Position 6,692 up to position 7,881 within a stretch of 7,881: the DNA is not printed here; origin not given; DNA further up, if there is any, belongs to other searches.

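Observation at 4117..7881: Shared architecture at two paralogous surface-protein genes: start-codon-embedded 15-nt arrays with non-identical units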

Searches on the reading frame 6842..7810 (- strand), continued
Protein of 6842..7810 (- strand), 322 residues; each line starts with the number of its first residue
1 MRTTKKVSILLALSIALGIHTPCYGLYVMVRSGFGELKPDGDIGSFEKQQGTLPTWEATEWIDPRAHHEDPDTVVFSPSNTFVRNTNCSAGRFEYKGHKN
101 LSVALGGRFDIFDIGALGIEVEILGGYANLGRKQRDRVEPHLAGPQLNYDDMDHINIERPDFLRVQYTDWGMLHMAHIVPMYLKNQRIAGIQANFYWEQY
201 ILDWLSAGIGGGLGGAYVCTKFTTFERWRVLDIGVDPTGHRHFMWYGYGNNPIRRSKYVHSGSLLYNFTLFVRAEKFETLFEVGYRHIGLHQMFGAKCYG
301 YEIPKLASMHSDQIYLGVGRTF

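Call 57: predict_structure(alignment_id=A1)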
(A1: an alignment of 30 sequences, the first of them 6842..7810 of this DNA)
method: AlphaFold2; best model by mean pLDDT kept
length: 322 residues; sequences in the alignment: 30
mean_pLDDT: 85.9   pTM: 0.80
mean pLDDT of the five models: 85.9, 85.8, 84.2, 83.8, 83.5
residues with pLDDT >= 90: 180; 70-90: 95; 50-70: 41; < 50: 6
segments of 3 or more residues with pLDDT < 50: 20-23
pLDDT, mean of each block of 10 residues (from residue 1): 62 56 72 91 91 74 59 86 93 89 91 85 94 86 65 83 94 92 96 95 92 97 94 80 76 93 97 89 96 91 93 94 84
secondary structure, 60 per line:
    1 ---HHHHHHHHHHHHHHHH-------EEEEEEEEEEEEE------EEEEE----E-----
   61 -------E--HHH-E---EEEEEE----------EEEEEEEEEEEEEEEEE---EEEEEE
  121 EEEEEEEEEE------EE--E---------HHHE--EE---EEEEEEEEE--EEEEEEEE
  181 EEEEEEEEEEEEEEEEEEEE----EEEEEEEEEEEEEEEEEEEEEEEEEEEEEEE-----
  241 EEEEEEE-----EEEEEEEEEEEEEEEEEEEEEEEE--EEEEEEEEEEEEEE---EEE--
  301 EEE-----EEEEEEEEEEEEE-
elements in order: H4-19 E27-39 E46-50 E79-84 E95-111 E115-130 E162-170 E173-200 E205-235 E241-247 E253-276 E279-292 E296-298 E301-303 E309-321

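Call 60: fold_search(model_id=the predicted structure, library=pdb)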
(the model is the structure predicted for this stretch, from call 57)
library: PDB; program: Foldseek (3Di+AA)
matches with E <= 10: 801; with E <= 0.001: 16
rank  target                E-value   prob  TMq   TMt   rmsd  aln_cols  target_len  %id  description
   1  9nh2_A                7.8e-05  1.00  0.39  0.55   9.7       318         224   11  In situ cryo-EM structure of porin III of the Legionella Dot/Icm T4SS machine (released 2025-09-17)
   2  9nh1_A                7.8e-05  0.96  0.19  0.22  29.3       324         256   10  In situ cryo-EM structure of porin I of the Legionella Dot/Icm T4SS machine (released 2025-09-17)
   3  3dwo                  1.1e-04  0.80  0.19  0.15  25.6       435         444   10  Crystal structure of a Pseudomonas aeruginosa FadL homologue (released 2008-12-16)
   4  9a2m_MODEL_1_A        1.9e-04  1.00  0.31  0.29  12.4       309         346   11  Model of E. coli OmpA by in-cell photo-crosslinking MS and deep learning (released 2023-02-24)
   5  2r89_A                2.7e-04  0.54  0.15  0.14  23.8       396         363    8  Crystal structure of the long-chain fatty acid transporter FadL mutant delta N3 (released 2008-09-23)
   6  3pgs_B                3.0e-04  0.84  0.19  0.16  23.5       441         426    6  Phe3Gly mutant of EcFadL (released 2011-05-25)
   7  2r88_A                3.8e-04  0.77  0.18  0.17  21.7       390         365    8  Crystal structure of the long-chain fatty acid transporter FadL mutant delta S3 kink (released 2008-09-23)
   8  9fzd_A                4.8e-04  1.00  0.32  0.54  12.4       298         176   11  Structure of OmpA-long in complex with nanobody Nb39 (released 2024-07-17)
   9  9nh1_C                5.5e-04  0.98  0.25  0.30  24.5       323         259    9  In situ cryo-EM structure of porin I of the Legionella Dot/Icm T4SS machine (released 2025-09-17)
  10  2r4o_A                5.5e-04  0.60  0.17  0.14  24.8       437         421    7  Crystal structure of the long-chain fatty acid transporter FadL mutant delta NPA (released 2008-09-16)
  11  9fzc_A                6.1e-04  1.00  0.30  0.49  14.0       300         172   11  Structure of OmpA-short in complex with nanobody Nb01 (released 2024-07-17)
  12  2r4p_A                7.0e-04  0.47  0.15  0.14  26.6       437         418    6  Crystal structure of the long-chain fatty acid transporter FadL mutant G212E (released 2008-09-16)
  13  3pgs_A                7.3e-04  0.75  0.19  0.16  24.1       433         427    7  Phe3Gly mutant of EcFadL (released 2011-05-25)
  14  1t1l_A                8.5e-04  0.69  0.19  0.16  23.5       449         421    5  Crystal structure of the long-chain fatty acid transporter FadL (released 2004-06-15)
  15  2r8a_A                9.3e-04  0.51  0.17  0.16  21.8       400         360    8  Crystal structure of the long-chain fatty acid transporter FadL mutant delta N8 (released 2008-09-23)
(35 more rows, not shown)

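Call 71: search_solved_structures(query=A1, max_evalue=1)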
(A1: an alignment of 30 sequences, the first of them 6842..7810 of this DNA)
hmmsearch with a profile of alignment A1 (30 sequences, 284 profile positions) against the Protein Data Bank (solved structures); distinct sequences matched with E-value up to 1: 0.

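Call 72: search_protein_families(library=ncbifam, proteins=[window:6842-7810:-], max_evalue=1)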
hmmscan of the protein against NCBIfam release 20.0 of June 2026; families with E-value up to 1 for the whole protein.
window:6842-7810:- (322 aa): 0 families
